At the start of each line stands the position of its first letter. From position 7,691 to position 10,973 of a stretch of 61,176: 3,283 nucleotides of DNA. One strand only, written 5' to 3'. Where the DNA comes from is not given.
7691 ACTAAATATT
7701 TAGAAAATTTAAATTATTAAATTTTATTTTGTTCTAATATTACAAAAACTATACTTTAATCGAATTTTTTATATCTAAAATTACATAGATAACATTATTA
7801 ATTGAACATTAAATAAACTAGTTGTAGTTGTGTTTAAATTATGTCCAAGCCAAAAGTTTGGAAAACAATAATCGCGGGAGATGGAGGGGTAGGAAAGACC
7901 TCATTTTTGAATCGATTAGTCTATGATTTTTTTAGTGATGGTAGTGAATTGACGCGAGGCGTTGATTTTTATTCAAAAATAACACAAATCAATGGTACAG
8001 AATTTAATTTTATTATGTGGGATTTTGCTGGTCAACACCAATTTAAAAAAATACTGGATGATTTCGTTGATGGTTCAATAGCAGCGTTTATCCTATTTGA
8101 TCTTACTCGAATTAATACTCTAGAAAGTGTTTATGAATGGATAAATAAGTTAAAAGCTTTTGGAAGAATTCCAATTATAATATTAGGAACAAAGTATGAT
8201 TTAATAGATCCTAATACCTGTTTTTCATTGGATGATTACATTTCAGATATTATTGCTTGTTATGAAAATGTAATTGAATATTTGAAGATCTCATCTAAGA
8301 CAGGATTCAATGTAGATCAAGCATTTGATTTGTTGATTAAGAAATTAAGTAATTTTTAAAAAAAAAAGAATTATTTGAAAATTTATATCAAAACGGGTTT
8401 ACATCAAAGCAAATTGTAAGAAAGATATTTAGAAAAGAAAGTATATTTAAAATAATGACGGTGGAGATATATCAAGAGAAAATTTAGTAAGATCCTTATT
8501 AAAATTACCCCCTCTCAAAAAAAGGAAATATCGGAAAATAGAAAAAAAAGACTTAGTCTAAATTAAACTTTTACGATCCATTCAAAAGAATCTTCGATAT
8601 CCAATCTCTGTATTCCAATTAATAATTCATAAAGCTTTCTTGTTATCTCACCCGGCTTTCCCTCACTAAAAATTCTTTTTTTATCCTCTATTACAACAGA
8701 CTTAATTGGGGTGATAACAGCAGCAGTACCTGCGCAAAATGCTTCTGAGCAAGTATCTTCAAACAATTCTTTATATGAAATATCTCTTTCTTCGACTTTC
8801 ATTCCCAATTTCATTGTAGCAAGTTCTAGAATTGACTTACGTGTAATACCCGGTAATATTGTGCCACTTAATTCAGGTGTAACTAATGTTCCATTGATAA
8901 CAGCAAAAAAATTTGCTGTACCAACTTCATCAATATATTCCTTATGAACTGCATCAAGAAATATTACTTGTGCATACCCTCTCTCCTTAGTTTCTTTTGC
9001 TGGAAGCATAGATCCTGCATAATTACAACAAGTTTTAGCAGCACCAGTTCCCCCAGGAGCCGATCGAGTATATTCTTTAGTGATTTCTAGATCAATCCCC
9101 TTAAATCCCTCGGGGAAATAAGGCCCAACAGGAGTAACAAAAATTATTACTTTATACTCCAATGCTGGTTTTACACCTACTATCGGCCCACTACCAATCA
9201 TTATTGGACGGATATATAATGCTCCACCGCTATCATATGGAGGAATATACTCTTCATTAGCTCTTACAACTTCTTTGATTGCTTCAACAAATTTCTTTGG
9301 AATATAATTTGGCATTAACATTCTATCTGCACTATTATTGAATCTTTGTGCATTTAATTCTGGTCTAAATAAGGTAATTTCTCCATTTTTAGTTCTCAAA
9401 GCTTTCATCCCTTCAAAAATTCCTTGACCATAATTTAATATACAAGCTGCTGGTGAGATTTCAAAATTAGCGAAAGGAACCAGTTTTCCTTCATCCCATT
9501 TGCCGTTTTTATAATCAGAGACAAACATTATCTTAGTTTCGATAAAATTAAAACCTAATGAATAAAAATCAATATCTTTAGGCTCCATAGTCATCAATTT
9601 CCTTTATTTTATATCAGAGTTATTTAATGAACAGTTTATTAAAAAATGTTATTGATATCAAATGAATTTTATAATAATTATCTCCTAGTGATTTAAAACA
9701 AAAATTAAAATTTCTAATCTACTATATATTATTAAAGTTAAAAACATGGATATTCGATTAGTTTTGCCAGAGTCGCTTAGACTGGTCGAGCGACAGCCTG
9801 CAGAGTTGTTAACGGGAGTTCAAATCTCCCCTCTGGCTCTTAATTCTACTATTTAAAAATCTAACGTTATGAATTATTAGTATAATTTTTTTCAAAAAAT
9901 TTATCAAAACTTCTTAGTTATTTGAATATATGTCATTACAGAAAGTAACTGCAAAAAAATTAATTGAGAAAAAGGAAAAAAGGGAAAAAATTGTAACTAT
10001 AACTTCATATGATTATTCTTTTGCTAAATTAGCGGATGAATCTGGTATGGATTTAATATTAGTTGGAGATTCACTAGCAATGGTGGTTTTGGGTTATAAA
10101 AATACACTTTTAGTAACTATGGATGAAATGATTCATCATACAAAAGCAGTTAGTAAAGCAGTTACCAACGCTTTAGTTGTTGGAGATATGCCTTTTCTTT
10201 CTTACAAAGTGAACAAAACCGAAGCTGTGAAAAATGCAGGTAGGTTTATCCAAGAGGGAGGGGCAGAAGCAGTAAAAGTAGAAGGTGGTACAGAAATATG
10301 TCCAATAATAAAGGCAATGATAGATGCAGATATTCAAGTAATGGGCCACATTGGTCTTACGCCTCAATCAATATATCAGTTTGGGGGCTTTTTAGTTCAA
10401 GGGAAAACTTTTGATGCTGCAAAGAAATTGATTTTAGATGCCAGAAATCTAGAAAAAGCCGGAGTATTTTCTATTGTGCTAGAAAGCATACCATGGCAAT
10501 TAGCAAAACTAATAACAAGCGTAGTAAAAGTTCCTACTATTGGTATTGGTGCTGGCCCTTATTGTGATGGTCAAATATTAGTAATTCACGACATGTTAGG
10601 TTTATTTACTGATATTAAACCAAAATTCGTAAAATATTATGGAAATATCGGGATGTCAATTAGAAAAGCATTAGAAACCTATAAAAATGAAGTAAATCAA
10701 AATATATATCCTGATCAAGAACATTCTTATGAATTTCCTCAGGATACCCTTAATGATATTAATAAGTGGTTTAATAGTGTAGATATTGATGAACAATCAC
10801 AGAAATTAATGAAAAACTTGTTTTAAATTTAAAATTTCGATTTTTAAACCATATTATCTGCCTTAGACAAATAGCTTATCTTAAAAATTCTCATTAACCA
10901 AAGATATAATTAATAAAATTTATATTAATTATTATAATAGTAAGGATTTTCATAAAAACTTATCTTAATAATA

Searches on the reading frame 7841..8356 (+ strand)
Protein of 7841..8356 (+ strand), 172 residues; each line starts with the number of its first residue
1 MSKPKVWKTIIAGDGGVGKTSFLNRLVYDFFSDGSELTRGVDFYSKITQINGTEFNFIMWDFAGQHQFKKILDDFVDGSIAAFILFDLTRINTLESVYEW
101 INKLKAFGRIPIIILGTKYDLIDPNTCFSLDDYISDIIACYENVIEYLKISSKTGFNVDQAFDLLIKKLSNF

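Call 38: search_protein_families(library=pfam, proteins=[window:7841-8356:+], max_evalue=0.001)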
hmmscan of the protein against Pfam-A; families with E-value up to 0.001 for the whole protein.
window:7841-8356:+ (172 aa): 4 families
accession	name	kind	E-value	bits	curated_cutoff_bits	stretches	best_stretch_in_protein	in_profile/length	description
PF00071.28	Ras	-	5.1e-30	104.6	21.6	1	8-169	1-160/162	Ras family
PF08477.19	Roc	-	1.1e-23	84.1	27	1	8-120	1-119/119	Ras of Complex, Roc, domain of DAPkinase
PF00025.27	Arf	-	9.4e-06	25.7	22.3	1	5-166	13-171/174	ADP-ribosylation factor family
PF20720.3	nSTAND3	-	0.00022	21.4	27.2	1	10-83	21-94/155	Novel STAND NTPase 3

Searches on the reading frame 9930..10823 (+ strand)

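Call 4: search_protein_families(library=pfam, proteins=[window:9930-10823:+], max_evalue=0.01)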
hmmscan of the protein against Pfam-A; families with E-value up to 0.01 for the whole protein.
window:9930-10823:+ (298 aa): 1 family
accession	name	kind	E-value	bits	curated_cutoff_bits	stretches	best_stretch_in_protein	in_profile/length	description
PF02548.21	Pantoate_transf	-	3.9e-111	371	28.7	1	5-262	1-258/259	Ketopantoate hydroxymethyltransferase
